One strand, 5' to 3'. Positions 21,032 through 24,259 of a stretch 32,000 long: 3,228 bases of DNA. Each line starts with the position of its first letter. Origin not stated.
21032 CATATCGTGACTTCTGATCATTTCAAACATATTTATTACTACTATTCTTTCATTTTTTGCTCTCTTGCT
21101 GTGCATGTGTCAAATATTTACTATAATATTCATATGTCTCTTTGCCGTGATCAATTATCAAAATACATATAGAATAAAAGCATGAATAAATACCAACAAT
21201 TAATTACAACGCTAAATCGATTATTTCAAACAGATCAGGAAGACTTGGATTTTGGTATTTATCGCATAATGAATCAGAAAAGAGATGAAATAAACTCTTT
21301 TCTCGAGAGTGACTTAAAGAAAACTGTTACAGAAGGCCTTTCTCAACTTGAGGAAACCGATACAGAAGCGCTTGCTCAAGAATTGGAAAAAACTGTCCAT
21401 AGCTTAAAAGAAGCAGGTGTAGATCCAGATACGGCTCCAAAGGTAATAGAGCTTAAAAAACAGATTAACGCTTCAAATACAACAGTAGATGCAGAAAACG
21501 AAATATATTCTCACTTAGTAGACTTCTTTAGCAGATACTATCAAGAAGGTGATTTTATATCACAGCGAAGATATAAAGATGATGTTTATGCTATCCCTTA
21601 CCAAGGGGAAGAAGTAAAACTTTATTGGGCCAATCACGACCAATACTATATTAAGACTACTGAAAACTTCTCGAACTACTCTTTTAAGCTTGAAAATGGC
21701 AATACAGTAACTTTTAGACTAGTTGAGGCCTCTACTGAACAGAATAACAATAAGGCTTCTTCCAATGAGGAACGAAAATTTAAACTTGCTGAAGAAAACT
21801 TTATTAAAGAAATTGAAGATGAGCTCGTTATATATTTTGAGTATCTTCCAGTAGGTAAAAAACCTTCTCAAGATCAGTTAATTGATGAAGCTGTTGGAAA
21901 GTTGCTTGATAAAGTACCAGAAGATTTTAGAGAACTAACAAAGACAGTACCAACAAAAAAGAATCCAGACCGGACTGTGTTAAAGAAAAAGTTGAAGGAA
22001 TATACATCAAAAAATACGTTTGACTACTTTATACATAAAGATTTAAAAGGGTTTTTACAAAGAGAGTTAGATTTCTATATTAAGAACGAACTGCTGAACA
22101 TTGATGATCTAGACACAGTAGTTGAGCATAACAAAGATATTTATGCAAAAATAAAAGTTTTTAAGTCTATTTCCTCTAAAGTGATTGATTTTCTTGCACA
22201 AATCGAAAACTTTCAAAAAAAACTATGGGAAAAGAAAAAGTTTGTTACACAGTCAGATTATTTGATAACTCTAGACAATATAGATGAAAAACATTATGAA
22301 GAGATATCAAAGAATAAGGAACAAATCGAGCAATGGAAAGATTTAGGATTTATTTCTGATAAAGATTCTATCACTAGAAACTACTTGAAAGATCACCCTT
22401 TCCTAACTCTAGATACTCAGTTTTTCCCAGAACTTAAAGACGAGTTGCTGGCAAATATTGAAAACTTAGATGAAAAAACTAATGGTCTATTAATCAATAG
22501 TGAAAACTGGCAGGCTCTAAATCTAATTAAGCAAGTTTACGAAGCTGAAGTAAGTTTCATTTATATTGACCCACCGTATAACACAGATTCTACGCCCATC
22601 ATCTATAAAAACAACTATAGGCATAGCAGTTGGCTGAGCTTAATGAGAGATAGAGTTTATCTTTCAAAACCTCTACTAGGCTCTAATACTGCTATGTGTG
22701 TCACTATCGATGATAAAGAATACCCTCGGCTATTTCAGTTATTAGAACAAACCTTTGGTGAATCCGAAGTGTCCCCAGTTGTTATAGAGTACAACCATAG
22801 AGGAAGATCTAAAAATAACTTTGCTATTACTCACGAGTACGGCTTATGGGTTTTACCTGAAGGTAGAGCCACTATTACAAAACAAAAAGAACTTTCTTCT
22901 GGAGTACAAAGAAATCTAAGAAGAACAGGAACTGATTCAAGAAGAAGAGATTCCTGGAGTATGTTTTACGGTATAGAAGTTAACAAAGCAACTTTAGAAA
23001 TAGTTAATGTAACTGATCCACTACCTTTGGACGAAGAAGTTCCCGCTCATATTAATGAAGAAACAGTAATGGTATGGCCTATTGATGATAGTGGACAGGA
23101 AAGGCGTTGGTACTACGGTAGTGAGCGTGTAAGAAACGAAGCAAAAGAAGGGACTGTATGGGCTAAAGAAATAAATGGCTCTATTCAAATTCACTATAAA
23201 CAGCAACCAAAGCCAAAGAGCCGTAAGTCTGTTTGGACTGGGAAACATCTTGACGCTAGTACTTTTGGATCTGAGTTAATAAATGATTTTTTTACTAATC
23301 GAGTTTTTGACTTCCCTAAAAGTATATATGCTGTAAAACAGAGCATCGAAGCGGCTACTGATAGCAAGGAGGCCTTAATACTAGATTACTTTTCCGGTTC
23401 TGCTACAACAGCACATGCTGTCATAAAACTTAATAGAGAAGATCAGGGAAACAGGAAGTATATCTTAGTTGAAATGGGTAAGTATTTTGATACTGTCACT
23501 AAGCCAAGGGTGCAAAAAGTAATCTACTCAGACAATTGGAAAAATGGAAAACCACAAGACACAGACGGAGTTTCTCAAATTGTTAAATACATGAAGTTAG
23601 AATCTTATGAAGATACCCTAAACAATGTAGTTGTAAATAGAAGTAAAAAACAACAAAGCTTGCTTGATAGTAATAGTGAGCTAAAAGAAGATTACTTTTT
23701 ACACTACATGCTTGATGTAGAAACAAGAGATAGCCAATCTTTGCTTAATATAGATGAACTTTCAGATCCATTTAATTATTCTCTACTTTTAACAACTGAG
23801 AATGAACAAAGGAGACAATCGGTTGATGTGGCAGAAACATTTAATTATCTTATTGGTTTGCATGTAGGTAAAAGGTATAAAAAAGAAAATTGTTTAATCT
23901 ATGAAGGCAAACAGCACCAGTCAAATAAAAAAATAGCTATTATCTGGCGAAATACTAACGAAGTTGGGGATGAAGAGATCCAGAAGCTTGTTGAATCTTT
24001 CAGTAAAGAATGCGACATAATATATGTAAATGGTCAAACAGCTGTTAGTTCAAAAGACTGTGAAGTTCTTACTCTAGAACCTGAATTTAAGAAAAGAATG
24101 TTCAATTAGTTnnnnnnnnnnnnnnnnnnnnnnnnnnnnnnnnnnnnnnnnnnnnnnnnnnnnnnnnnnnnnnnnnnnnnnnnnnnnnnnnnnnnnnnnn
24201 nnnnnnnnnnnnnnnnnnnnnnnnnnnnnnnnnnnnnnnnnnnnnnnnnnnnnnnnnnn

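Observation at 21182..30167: Four-gene operon joining a Type III-like Mod/Res pair to an OLD-family nuclease and a double zinc-ribbon protein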

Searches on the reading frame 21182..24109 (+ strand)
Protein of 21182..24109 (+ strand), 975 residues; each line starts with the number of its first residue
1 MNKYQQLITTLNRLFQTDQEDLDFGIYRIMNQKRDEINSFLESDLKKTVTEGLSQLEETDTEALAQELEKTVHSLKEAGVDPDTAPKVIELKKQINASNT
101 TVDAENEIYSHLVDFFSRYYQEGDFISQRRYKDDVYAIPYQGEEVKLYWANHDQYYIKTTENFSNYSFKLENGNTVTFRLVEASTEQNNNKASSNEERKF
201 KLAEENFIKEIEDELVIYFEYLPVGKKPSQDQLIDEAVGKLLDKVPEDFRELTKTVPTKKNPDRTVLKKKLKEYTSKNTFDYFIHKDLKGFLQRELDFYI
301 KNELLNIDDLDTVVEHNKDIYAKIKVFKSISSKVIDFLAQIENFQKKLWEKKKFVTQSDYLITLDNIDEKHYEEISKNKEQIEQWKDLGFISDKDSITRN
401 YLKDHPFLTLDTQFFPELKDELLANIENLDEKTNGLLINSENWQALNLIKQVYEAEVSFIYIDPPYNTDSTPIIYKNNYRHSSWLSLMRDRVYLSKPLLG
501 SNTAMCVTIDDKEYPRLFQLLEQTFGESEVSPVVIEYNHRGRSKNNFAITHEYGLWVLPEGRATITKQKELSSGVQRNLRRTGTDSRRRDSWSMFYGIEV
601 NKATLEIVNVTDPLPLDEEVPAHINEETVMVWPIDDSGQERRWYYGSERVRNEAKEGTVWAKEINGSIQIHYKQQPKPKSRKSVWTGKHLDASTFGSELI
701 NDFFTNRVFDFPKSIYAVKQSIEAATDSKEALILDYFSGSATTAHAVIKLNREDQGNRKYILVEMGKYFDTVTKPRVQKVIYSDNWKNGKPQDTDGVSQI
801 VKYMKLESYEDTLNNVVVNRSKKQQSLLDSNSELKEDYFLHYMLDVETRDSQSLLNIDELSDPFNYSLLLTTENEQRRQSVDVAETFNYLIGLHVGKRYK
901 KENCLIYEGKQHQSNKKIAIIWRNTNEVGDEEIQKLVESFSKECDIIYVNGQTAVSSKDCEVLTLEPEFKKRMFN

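Call 5: search_protein_families(library=pfam, proteins=[window:21182-24109:+], max_evalue=0.01)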
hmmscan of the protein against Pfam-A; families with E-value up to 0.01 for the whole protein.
window:21182-24109:+ (975 aa): 1 family
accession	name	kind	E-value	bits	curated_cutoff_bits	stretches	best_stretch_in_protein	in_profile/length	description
PF01555.25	N6_N4_Mtase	-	5.8e-22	79.2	26.7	1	457-769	1-215/221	DNA methylase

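Call 6: search_protein_families(library=padloc, proteins=[window:21182-24109:+], max_evalue=0.01)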
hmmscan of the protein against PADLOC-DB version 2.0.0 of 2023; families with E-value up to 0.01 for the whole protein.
window:21182-24109:+ (975 aa): 23 families
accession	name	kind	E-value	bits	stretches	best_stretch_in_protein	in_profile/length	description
PDLC03646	MTase_III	-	3.5e-237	788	2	213-954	242-1021/1057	Type III methyltransferase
PDLC03638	MTase_III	-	2.6e-84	282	2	90-530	45-477/816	Type III methyltransferase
PDLC03634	MTase_III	-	2.8e-49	166.5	2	480-771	169-450/621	Type III methyltransferase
PDLC03644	MTase_III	-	2.5e-45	153.3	1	402-792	16-406/542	Type III methyltransferase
PDLC03641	MTase_III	-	1.1e-43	147.8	2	477-769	177-450/657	Type III methyltransferase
PDLC03645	MTase_III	-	2.8e-39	132.8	2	426-652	131-378/709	Type III methyltransferase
PDLC03635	MTase_III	-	3.3e-37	126.6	1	431-848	215-641/708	Type III methyltransferase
PDLC03642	MTase_III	-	3.3e-35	119.7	2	635-795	267-428/528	Type III methyltransferase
PDLC03640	MTase_III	-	7e-34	115.2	3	642-835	302-500/654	Type III methyltransferase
PDLC03636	MTase_III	-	7.8e-34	115.4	1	428-829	40-460/575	Type III methyltransferase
PDLC03637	MTase_III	-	6.1e-28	95.7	2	643-767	328-455/513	Type III methyltransferase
PDLC03639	MTase_III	-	1.2e-25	87.9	2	357-533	20-193/639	Type III methyltransferase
PDLC03278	MTase_II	-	7.4e-16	56.5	2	444-555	8-117/390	Type II methyltransferase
PDLC03643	MTase_III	-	6.7e-14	49.8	1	698-768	200-269/465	Type III methyltransferase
PDLC03354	MTase_II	-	2.4e-11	41.3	1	435-551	61-198/425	Type II methyltransferase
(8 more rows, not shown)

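Call 7: search_protein_families(library=ncbifam, proteins=[window:21182-24109:+], max_evalue=0.01)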
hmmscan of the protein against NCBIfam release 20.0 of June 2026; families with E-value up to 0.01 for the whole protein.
window:21182-24109:+ (975 aa): 3 families
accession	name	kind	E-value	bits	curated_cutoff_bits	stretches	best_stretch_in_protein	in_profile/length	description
NF050803.1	DnaMtaseCcrMCaul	equivalog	0.0029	16.6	830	0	718-785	195-255/350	adenine-specific DNA-methyltransferase CcrM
TIGR00095.1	TIGR00095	equivalog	0.0081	15.8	117.5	0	420-475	89-143/194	16S rRNA (guanine(966)-N(2))-methyltransferase RsmD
NF010253.0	PRK13699.1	subfamily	0.0084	15.8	244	0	704-780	139-208/226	DNA methyltransferase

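Call 83: search_solved_structures(query=window:21182-24106:+, max_evalue=0.01)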
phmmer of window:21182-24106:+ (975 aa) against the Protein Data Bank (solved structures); distinct sequences matched with E-value up to 0.01: 3.
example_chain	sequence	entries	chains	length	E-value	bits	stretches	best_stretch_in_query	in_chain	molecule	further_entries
6k0w_B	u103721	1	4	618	7.8e-25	90.2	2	699-767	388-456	Adenine specific DNA methyltransferase (Mod)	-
7dsu_A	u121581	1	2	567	6.5e-24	87.2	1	419-853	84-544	Mbo45V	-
4zcf_A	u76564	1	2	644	8.2e-19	70.3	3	476-579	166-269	Restriction endonuclease EcoP15I, modification subunit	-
